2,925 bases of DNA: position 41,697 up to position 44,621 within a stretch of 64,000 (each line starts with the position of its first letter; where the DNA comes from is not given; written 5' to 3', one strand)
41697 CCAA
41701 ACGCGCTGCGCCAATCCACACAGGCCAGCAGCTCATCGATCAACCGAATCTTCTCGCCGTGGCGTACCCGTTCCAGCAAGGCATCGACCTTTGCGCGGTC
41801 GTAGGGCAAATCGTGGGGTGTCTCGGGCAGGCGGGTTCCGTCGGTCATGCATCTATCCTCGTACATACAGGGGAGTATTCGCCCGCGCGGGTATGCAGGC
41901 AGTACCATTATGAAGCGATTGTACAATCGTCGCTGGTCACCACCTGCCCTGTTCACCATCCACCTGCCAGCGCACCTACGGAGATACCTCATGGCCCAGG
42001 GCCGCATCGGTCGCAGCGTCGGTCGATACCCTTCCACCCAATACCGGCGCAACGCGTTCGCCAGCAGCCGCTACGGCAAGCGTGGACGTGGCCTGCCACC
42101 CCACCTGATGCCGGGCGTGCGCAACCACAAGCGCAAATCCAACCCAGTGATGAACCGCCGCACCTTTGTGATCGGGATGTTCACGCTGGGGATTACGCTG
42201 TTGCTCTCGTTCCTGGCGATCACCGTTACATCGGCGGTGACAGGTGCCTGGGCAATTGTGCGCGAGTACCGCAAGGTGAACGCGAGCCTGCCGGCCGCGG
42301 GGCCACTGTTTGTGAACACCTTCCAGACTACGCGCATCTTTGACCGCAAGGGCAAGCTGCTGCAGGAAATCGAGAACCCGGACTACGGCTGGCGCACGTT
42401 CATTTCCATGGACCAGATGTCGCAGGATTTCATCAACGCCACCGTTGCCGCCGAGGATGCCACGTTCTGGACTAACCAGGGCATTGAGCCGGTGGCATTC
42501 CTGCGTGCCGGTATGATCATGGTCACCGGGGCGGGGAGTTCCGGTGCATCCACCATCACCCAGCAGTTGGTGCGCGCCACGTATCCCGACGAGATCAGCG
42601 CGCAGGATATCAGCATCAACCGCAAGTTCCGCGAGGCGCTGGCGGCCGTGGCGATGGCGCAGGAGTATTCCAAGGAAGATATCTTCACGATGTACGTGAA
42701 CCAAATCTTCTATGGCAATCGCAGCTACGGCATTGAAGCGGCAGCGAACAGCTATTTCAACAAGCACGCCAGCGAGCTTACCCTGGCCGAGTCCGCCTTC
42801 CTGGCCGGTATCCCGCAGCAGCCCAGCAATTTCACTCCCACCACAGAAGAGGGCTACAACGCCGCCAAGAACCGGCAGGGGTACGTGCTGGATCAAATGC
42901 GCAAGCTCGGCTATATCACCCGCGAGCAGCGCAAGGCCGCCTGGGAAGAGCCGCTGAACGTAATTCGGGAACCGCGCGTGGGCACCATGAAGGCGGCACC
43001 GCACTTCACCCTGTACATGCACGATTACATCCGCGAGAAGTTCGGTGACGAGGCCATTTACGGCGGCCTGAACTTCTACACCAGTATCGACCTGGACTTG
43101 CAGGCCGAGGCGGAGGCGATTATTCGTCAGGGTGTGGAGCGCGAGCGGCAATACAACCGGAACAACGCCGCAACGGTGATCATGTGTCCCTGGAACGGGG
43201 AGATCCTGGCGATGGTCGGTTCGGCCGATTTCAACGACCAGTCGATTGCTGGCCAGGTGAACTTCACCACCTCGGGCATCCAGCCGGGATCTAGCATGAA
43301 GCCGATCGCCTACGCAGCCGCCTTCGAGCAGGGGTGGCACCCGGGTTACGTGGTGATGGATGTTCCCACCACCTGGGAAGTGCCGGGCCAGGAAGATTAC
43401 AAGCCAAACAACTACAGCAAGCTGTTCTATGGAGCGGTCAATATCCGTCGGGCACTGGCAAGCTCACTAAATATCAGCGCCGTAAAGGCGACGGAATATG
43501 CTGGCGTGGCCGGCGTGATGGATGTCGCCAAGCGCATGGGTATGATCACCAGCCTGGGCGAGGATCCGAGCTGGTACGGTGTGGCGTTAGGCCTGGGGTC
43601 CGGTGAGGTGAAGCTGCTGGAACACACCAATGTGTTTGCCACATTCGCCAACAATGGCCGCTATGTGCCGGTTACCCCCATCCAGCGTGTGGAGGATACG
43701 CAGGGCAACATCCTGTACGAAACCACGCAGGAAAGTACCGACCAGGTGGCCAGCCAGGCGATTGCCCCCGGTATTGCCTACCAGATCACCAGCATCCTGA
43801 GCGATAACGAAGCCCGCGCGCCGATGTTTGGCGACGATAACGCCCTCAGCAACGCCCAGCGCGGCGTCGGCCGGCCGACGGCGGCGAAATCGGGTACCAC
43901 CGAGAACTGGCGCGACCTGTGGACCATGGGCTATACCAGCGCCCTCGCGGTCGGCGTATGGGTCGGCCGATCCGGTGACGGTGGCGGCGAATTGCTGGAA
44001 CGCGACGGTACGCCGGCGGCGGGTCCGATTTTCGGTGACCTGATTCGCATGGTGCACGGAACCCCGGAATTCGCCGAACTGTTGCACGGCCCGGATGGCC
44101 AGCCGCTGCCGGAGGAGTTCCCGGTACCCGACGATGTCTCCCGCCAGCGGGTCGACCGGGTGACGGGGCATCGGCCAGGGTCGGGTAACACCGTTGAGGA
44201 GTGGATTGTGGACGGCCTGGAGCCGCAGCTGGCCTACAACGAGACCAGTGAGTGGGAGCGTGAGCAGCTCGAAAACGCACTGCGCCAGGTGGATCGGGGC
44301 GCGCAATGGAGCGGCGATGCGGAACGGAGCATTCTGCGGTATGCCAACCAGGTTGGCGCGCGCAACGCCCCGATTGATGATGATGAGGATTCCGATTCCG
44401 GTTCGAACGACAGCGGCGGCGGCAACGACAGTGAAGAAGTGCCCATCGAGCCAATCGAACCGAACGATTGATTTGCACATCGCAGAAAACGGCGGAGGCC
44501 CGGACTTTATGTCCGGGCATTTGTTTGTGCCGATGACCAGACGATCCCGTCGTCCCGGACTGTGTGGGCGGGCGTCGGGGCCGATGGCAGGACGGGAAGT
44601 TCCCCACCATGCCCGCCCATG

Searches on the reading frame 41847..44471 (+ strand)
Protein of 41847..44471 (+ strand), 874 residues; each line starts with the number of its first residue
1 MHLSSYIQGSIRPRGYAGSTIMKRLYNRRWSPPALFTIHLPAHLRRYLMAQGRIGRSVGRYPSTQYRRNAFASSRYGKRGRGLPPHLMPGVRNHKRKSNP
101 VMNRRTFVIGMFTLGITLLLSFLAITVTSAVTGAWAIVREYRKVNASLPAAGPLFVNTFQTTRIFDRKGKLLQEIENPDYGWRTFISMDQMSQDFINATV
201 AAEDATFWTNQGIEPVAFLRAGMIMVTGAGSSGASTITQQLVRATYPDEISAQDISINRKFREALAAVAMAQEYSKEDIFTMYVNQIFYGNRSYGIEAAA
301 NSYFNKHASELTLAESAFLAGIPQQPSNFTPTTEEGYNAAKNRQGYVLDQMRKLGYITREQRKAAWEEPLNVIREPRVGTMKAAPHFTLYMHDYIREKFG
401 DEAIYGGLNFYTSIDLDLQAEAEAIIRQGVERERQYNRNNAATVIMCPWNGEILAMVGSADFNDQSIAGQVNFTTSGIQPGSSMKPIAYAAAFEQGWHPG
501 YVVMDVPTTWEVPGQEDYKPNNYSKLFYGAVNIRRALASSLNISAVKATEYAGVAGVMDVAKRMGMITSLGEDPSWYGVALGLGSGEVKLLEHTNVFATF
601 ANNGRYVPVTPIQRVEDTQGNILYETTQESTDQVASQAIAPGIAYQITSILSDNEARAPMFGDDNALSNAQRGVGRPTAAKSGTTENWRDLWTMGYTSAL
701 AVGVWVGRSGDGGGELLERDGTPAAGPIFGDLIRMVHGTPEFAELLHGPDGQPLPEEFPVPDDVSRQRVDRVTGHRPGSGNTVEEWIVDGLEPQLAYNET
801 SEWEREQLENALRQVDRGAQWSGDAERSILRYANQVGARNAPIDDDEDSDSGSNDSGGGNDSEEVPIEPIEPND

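Call 36: search_protein_families(library=pfam, proteins=[window:41847-44471:+])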
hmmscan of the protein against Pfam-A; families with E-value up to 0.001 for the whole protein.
window:41847-44471:+ (874 aa): 2 families
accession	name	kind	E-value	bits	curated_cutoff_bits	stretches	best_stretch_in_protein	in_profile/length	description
PF00912.28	Transgly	-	5.2e-53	179.5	27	1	169-351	2-177/178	Transglycosylase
PF00905.27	Transpeptidase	-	8.7e-24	84.7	22.1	1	442-732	2-297/299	Penicillin binding protein transpeptidase domain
